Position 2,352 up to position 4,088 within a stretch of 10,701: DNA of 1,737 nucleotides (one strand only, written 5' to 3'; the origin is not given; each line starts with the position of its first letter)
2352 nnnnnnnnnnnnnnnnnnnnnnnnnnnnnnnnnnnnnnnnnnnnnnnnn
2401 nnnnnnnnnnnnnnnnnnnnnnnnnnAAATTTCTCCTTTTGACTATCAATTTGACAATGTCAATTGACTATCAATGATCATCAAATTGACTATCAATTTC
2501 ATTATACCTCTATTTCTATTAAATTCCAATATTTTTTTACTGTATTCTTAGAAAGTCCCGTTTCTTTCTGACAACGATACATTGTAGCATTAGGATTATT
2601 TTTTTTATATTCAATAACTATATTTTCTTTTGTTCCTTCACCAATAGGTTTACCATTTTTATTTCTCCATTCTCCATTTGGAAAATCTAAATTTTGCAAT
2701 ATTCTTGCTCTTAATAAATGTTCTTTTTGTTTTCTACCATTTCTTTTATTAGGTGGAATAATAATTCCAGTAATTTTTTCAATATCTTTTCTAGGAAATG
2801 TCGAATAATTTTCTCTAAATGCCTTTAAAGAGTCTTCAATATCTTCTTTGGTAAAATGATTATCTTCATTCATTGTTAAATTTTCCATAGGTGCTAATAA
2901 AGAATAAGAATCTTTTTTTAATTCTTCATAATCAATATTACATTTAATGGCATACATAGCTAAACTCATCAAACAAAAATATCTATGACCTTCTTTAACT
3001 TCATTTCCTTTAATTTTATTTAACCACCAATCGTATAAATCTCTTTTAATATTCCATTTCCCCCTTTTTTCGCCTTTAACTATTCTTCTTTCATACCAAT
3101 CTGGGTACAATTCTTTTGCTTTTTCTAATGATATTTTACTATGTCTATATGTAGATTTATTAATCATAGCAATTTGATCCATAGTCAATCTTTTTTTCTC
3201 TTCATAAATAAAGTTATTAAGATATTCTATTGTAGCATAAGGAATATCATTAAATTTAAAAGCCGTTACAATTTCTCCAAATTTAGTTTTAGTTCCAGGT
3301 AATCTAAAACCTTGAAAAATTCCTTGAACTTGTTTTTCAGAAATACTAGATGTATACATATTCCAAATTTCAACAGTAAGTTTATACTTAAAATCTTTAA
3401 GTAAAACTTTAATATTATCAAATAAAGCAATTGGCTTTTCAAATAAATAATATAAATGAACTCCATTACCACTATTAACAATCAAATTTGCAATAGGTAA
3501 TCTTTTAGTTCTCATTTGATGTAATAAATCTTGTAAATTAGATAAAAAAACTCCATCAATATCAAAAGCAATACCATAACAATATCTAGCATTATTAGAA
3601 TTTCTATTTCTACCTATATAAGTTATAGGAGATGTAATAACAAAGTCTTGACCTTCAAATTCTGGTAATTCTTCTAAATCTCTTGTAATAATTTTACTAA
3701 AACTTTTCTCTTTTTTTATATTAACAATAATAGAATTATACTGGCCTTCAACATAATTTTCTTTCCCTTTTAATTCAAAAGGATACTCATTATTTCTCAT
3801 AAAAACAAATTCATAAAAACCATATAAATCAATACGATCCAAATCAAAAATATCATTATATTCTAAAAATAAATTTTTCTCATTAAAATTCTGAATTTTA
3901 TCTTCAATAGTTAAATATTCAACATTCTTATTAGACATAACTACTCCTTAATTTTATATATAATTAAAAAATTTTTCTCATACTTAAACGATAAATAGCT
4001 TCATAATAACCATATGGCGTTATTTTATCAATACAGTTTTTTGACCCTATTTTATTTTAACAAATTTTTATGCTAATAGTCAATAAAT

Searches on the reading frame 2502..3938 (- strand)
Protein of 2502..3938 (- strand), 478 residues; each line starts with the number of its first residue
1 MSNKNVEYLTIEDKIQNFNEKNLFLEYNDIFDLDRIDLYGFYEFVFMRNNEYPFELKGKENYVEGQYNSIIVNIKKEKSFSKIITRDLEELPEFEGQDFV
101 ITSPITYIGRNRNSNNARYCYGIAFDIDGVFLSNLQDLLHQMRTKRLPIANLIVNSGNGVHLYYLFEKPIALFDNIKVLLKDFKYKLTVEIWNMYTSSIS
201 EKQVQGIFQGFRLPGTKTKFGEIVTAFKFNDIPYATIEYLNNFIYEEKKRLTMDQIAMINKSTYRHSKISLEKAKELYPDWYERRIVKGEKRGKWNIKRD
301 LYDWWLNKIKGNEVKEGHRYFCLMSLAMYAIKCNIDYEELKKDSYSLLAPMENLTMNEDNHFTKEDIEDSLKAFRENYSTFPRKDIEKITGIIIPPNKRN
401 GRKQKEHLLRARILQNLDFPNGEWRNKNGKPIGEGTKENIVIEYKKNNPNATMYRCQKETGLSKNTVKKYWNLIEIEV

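Call 8: search_protein_families(library=pfam, proteins=[window:2502-3938:-], max_evalue=0.01)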
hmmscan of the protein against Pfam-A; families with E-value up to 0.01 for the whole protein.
window:2502-3938:- (478 aa): 1 family
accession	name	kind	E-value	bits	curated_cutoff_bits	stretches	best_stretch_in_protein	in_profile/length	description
PF22548.2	AEP-TOTE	-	0.0029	17.7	27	1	118-171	85-139/230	TOTE conflict system, Archaeo-Eukaryotic Primase domain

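Call 10: search_dna_similar(query=window:2502-3938:-, collection=plasmids, mode=protein, max_rows=25)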
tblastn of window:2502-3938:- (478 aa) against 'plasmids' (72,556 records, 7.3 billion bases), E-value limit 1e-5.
Records with a match: 217; places in all: 240; records where one place covers at least 80% of the query: 50.
Best place of each record, by identity: <60% 217.
By first word of the organism name: Campylobacter 134; Helicobacter 11; Proteus 10; Clostridium 8; Enterococcus 8; Staphylococcus 6; Aerococcus 5; Mollicutes 4; uncultured 3; Bacillus 3; and 19 more.
By predicted mobility (MOB-suite, as given by PLSDB): conjugative 144; non-mobilizable 38; mobilizable 35.
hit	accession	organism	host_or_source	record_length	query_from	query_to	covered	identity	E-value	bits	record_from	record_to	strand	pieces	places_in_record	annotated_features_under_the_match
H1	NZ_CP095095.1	Flavonifractor plautii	Homo sapiens,isolate,feces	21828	18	472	95%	43.2%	1e-114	378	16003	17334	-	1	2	hypothetical protein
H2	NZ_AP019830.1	Leptotrichia wadei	-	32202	10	472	97%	41.2%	7e-95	321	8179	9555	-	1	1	hypothetical protein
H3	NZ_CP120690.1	Clostridium perfringens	Hospital wastewater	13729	15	471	96%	41.4%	1e-95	323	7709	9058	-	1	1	hypothetical protein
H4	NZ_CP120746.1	Clostridium perfringens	Hospital wastewater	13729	15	471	96%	41.4%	1e-95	323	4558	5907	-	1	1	hypothetical protein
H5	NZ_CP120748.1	Clostridium perfringens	Hospital wastewater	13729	15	471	96%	41.4%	1e-95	323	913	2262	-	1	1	hypothetical protein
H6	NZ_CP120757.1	Clostridium perfringens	Hospital wastewater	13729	15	471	96%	41.4%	1e-95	323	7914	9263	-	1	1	hypothetical protein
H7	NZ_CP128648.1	Mogibacterium neglectum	Homo sapiens,whole organism,human oral ...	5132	41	472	90%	43.7%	3e-100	336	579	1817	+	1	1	hypothetical protein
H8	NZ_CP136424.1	Blautia hydrogenotrophica DSM 10507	whole organism,human feces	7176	21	473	95%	41.2%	1e-112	372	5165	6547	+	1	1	hypothetical protein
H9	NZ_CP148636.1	Clostridium perfringens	Homo sapiens,single cell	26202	22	471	94%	41.4%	2e-97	328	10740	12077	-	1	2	hypothetical protein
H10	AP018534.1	Clostridiales bacterium Choco116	Homo sapiens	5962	10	473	97%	40.0%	6e-109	361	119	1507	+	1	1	record has no annotation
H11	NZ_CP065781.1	Enterococcus faecium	Homo sapiens,Rectal swab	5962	10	473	97%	40.0%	6e-109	361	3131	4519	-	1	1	hypothetical protein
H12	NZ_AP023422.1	Pusillibacter faecalis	Homo sapiens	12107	8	472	97%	39.9%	2e-108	360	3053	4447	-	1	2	hypothetical protein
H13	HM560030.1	uncultured bacterium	-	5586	7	472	97%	39.6%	2e-94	319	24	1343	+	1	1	orf1: putative replication protein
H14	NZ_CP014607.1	endosymbiont 'TC1' of Trimyema compressum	Trimyema compressum,whole organism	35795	33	466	91%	41.9%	3e-91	310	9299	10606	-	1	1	hypothetical protein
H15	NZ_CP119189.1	Clostridium perfringens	goat,fecal sample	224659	41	471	90%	42.1%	2e-66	383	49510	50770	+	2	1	hypothetical protein (x2)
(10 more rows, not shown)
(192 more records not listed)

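Call 12: find_encoding_contigs(protein=window:2502-3938:-, flank=10000, max_places=10)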
Protein window:2502-3938:- (478 aa): 17 contigs read that carry it; 6 places shown.
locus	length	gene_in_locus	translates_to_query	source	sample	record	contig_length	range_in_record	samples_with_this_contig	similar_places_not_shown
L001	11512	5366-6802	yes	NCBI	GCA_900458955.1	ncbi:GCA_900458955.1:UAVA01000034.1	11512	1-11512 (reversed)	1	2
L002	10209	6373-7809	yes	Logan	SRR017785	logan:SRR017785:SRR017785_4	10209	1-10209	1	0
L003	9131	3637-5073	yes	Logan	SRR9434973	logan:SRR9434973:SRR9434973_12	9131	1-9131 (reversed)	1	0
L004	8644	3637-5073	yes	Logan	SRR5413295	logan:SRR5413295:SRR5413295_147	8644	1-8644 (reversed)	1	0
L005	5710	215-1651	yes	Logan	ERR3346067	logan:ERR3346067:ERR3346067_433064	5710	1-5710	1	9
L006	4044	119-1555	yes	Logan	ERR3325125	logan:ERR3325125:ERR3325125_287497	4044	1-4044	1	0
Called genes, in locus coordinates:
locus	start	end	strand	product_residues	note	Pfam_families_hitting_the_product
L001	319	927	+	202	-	PF00005:ABC_tran (weak), PF13304:AAA_21 (weak)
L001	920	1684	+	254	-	PF01061:ABC2_membrane (weak), PF06182:ABC2_membrane_6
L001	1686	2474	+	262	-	PF06182:ABC2_membrane_6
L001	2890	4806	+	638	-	-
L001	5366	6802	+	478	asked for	-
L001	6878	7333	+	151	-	-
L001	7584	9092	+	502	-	PF12895:ANAPC3 (faint), PF13424:TPR_12 (faint), PF13428:TPR_14 (faint), PF13431:TPR_17 (faint), PF07719:TPR_2 (faint), PF13181:TPR_8 (faint), PF23914:TPR_CcmH_CycH (faint), PF14559:TPR_19 (faint), +1 more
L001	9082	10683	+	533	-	-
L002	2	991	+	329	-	?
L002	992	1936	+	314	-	PF00005:ABC_tran, PF13304:AAA_21 (weak)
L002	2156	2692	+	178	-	PF01061:ABC2_membrane (weak), PF06182:ABC2_membrane_6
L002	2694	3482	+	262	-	PF06182:ABC2_membrane_6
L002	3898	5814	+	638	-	-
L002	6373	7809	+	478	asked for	-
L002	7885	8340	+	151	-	-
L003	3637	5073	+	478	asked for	-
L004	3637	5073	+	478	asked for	-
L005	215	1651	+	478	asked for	-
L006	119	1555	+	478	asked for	-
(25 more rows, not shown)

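Call 14: find_related_loci(query=window:2502-3938:-, collection=genome_contigs, flank=4000)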
Query window:2502-3938:- (478 aa) in genome_contigs; peptide patterns used: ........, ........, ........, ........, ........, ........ (x = any residue, [..] = any of these).
84 stretches matched a pattern, but none encodes a relative of the query by tblastn (E <= 1e-3).

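Call 17: get_annotated_region(hit=H2, flank=4000)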
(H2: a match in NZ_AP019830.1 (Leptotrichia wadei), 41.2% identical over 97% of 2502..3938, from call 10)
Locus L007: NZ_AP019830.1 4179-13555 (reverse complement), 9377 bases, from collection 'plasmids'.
description: Leptotrichia wadei strain JCM16777 plasmid pJCM16777-1, complete sequence
organism: Leptotrichia wadei (NCBI taxid 157687)
taxonomy: Bacteria; Fusobacteriota; Fusobacteriia; Fusobacteriales; Leptotrichiaceae; Leptotrichia; Leptotrichia wadei
host: -; source: -; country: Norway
typing (MOB-suite, as given by PLSDB): non-mobilizable
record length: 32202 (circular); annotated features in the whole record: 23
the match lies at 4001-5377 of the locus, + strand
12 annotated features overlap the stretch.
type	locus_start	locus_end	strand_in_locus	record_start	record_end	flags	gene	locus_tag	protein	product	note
CDS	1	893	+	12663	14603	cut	-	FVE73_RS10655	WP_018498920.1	hypothetical protein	-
CDS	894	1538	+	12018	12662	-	-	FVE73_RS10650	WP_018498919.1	hypothetical protein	-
CDS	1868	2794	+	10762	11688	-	-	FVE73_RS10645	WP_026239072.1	replication initiation protein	GO:0006270 - DNA replication initiation [Evidence IEA]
CDS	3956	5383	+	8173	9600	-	-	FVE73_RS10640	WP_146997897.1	hypothetical protein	-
CDS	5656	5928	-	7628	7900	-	-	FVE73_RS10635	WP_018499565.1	type II toxin-antitoxin system RelE/ParE family toxin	GO:0030541 - plasmid partitioning [Evidence IEA]; GO:0051290 - protein heterotetramerization [Evidence IEA]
CDS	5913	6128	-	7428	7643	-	-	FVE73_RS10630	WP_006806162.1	type II toxin-antitoxin system RelB family antitoxin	-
CDS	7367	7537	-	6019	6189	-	-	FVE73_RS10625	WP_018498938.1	hypothetical protein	-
CDS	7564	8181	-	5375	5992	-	-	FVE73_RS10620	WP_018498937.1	recombinase family protein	GO:0006310 - DNA recombination [Evidence IEA]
CDS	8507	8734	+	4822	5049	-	-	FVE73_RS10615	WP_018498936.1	DUF6290 family protein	-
CDS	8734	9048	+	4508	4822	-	-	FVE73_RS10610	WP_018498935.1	type II toxin-antitoxin system RelE/ParE family toxin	GO:0030541 - plasmid partitioning [Evidence IEA]; GO:0051290 - protein heterotetramerization [Evidence IEA]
CDS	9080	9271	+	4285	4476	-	-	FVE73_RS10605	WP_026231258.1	helix-turn-helix transcriptional regulator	-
CDS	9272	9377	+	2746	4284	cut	-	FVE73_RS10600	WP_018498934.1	AAA family ATPase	-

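Call 18: find_related_loci(query=window:2502-3938:-, collection=metagenome_contigs, flank=3000)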
Query window:2502-3938:- (478 aa) in metagenome_contigs; peptide patterns used: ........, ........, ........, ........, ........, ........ (x = any residue, [..] = any of these).
203 stretches matched a pattern, but none encodes a relative of the query by tblastn (E <= 1e-3).

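Call 19: find_homologous_proteins(query=window:2502-3938:-, max_evalue=1e-30)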
Query window:2502-3938:- (478 aa): 2199 proteins with E <= 1e-30 among 8000 candidates; the best 120 are listed.
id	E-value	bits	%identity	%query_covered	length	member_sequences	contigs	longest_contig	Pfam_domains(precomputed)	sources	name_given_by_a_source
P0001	0.0e+0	1088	100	100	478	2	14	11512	-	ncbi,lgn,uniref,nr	ncbi:hypothetical protein CEP89_00020 (plasmid) [Streptobacillus moniliformis]|uniref:Replication pr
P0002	3.1e-244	829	100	77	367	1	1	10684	-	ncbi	ncbi:hypothetical protein, partial [Streptobacillus moniliformis]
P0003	3.5e-216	737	72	95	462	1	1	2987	-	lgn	-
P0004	2.3e-209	714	69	98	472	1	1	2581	-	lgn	-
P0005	6.6e-182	624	60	99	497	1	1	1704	-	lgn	-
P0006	8.9e-178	610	61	98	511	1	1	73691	-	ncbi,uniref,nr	ncbi:hypothetical protein [Oceanivirga salmonicida]|uniref:hypothetical protein n=1 Tax=Oceanivirga 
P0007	1.8e-176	606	59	97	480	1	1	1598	-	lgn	-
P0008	7.4e-176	604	62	95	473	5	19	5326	-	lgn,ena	-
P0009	3.2e-175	602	58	99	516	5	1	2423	-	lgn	-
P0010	5.8e-175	601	60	97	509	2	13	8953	-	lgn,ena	-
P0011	1.4e-174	600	59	91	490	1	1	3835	-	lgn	-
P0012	1.9e-171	589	58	98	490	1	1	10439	-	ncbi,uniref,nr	ncbi:hypothetical protein [Oceanivirga miroungae]|uniref:Replication protein n=1 Tax=Oceanivirga mir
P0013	1.1e-169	583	59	96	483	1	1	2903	-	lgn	-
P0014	1.8e-169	583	58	95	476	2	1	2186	-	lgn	-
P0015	6.2e-168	578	59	97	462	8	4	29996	-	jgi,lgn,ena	jgi:hypothetical protein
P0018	1.5e-165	570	59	97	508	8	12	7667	-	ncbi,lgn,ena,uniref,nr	ncbi:MAG: hypothetical protein E6Y25_05900 [Sneathia sanguinegens]|uniref:hypothetical protein n=1 T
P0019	1.2e-162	560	58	96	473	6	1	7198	-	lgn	-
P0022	1.2e-159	550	58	96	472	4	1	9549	-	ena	-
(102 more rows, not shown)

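Call 20: find_encoding_contigs(protein=P0003, flank=4000, max_places=2)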
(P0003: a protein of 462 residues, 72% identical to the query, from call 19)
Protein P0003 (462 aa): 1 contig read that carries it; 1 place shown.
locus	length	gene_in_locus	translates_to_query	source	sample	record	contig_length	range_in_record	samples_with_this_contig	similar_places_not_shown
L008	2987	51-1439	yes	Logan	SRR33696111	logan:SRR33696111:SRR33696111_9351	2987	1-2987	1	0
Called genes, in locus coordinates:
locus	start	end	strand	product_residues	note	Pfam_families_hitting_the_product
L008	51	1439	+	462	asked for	-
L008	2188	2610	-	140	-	PF13441:Gly-zipper_YMGG (weak), PF13488:Gly-zipper_Omp (faint)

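Call 21: find_encoding_contigs(protein=P0004, flank=4000, max_places=2)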
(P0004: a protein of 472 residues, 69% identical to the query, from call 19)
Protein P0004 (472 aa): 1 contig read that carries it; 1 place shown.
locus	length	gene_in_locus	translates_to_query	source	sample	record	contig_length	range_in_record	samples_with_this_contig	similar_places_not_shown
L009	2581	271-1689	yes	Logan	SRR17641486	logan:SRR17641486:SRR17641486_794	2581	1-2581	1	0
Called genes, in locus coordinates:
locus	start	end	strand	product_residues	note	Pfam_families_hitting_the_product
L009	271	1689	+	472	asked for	-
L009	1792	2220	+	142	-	-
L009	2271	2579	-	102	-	?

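Call 22: find_encoding_contigs(protein=P0012, flank=6000, max_places=2)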
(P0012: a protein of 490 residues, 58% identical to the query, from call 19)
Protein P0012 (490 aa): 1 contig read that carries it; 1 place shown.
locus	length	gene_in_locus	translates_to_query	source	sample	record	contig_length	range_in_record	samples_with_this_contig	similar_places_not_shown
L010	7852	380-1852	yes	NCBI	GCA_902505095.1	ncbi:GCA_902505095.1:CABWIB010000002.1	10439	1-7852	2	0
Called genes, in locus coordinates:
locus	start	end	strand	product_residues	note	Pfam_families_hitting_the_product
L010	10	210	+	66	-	-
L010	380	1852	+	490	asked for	-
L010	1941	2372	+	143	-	-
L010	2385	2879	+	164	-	-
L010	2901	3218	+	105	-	-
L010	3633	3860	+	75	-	PF19807:DUF6290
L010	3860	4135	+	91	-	PF05016:ParE_toxin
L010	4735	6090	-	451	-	-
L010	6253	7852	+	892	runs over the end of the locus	-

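Call 23: find_encoding_contigs(protein=P0010, flank=5000, max_places=3)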
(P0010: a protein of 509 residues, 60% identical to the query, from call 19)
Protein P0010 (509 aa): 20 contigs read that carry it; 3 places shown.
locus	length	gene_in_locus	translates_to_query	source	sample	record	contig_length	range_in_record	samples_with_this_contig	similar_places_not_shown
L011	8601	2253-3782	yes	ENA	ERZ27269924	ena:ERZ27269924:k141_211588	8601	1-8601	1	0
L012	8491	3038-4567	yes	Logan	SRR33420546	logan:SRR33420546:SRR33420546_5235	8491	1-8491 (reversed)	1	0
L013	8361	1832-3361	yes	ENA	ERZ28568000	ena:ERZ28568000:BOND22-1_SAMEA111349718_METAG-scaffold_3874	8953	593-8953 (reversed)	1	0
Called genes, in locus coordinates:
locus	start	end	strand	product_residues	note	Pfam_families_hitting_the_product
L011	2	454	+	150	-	?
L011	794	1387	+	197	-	-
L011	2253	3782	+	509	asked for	-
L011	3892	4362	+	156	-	-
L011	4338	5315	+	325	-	PF00145:DNA_methylase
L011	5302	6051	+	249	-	PF11463:R-HINP1I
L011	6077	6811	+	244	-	-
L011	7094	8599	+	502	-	?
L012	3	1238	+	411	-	?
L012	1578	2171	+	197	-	-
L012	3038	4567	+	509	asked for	-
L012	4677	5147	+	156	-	-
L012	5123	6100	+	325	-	PF00145:DNA_methylase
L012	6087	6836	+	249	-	PF11463:R-HINP1I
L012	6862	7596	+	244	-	-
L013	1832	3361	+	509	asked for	-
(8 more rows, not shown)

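Call 24: find_encoding_contigs(protein=P0008, flank=5000, max_places=3)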
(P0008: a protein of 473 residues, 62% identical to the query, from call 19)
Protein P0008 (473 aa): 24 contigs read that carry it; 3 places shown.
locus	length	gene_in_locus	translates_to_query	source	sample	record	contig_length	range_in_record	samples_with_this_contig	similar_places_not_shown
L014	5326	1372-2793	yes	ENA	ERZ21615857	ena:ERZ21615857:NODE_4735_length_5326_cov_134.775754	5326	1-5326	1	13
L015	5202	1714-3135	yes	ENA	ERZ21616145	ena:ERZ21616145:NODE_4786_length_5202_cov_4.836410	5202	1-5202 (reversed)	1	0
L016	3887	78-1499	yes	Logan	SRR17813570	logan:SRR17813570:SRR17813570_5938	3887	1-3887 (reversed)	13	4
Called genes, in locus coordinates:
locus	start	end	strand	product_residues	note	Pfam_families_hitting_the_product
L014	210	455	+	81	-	-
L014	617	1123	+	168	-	PF02452:PemK_toxin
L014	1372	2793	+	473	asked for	-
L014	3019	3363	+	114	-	-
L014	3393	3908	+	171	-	PF02452:PemK_toxin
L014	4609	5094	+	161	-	-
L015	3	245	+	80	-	?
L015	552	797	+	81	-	-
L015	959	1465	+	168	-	PF02452:PemK_toxin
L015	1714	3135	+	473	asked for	-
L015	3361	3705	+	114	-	-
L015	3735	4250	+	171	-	PF02452:PemK_toxin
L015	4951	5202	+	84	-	?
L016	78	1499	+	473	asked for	-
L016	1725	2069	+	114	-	-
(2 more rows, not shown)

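Call 36: find_encoding_contigs(protein=P0006, flank=10000, max_places=2)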
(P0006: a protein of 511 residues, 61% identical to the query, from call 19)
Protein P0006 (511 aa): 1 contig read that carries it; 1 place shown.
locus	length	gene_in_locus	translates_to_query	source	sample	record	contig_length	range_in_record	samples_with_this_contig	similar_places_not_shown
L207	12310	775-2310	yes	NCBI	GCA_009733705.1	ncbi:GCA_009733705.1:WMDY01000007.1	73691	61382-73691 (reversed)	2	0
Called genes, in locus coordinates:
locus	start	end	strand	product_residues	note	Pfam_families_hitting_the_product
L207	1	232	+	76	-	PF01061:ABC2_membrane (weak)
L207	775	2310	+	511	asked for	-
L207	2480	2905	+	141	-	-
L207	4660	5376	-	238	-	PF12840:HTH_20 (weak), PF01022:HTH_5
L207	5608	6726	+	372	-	PF00899:ThiF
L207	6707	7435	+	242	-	PF00005:ABC_tran, PF13304:AAA_21 (weak)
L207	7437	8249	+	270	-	PF01061:ABC2_membrane, PF12698:ABC2_membrane_3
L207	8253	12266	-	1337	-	PF05658:YadA_head (weak), PF05662:YadA_stalk, PF03895:YadA_anchor (weak), PF00691:OmpA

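Call 37: find_encoding_contigs(protein=P0018, flank=10000, max_places=4)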
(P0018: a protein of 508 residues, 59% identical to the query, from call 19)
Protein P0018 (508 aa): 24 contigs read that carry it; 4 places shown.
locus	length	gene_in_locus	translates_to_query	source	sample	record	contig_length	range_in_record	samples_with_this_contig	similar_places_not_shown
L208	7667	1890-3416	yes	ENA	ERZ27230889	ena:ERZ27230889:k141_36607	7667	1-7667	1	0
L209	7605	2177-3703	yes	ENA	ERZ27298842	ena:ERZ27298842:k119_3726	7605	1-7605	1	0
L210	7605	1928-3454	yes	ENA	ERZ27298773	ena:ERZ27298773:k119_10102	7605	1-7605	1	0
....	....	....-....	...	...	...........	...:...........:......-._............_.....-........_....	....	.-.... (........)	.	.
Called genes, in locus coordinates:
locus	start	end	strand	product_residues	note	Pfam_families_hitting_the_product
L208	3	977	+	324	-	?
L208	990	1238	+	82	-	-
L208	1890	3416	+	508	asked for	-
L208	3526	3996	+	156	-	-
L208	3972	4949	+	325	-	PF00145:DNA_methylase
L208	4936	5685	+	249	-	PF11463:R-HINP1I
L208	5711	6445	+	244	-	-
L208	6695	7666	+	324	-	?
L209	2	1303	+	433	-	?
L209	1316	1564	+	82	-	-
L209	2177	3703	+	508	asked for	-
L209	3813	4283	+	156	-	-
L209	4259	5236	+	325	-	PF00145:DNA_methylase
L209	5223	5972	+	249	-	PF11463:R-HINP1I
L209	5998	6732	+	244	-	-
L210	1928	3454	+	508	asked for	-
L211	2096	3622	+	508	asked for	-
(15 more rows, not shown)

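Call 38: find_encoding_contigs(protein=P0015, flank=10000, max_places=4)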
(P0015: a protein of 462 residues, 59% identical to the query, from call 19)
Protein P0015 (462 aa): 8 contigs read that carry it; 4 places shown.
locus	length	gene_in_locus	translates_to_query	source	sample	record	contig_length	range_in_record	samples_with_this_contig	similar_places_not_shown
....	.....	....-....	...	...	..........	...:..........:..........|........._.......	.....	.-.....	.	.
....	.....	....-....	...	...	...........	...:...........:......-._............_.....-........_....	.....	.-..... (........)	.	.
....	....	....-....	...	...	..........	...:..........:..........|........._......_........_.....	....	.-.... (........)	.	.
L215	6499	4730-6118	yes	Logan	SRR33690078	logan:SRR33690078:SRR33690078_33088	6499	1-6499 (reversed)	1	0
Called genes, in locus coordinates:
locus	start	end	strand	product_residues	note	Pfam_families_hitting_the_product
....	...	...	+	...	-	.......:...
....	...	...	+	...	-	-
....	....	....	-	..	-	-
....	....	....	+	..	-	-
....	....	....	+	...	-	-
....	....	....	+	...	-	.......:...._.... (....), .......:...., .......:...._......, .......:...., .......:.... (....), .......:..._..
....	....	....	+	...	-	-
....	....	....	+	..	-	-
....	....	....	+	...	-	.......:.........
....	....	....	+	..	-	-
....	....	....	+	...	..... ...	-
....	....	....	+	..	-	-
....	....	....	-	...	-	-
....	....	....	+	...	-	-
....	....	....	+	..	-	-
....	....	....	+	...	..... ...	-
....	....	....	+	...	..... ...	-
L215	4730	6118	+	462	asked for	-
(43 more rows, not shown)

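Call 39: find_encoding_contigs(protein=P0022, flank=10000, max_places=2)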
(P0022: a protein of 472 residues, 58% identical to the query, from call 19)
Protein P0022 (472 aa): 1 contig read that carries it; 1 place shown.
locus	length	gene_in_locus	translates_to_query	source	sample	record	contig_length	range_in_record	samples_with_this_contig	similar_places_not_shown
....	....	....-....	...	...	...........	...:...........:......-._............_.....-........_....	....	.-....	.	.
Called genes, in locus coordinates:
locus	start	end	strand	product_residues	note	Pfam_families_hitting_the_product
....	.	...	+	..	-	?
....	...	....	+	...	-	-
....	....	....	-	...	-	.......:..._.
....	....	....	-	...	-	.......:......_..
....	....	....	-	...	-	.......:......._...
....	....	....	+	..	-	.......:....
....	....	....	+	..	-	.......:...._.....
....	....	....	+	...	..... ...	-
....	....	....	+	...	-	-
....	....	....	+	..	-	-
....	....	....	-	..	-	-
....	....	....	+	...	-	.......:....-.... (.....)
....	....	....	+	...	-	?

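Call 69: search_protein_families(library=ncbifam, proteins=[window:2502-3938:-], max_evalue=0.01)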
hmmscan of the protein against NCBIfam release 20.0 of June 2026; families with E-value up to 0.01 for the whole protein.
window:2502-3938:- (478 aa): 0 families

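Call 73: find_encoding_contigs(protein=P0019, flank=10000, max_places=4)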
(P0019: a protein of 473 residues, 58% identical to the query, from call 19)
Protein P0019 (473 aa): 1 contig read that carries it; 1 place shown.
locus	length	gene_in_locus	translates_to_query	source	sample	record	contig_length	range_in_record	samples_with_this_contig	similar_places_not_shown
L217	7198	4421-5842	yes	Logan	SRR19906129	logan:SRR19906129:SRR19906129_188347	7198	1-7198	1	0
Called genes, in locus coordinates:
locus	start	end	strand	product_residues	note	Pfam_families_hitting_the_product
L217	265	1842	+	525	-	PF01076:Mob_Pre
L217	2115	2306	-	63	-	-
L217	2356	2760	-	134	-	-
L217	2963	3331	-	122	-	PF18810:PBECR2, PF18812:PBECR3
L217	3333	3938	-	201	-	-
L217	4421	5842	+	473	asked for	-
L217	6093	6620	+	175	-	-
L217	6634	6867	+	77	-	-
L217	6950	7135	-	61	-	-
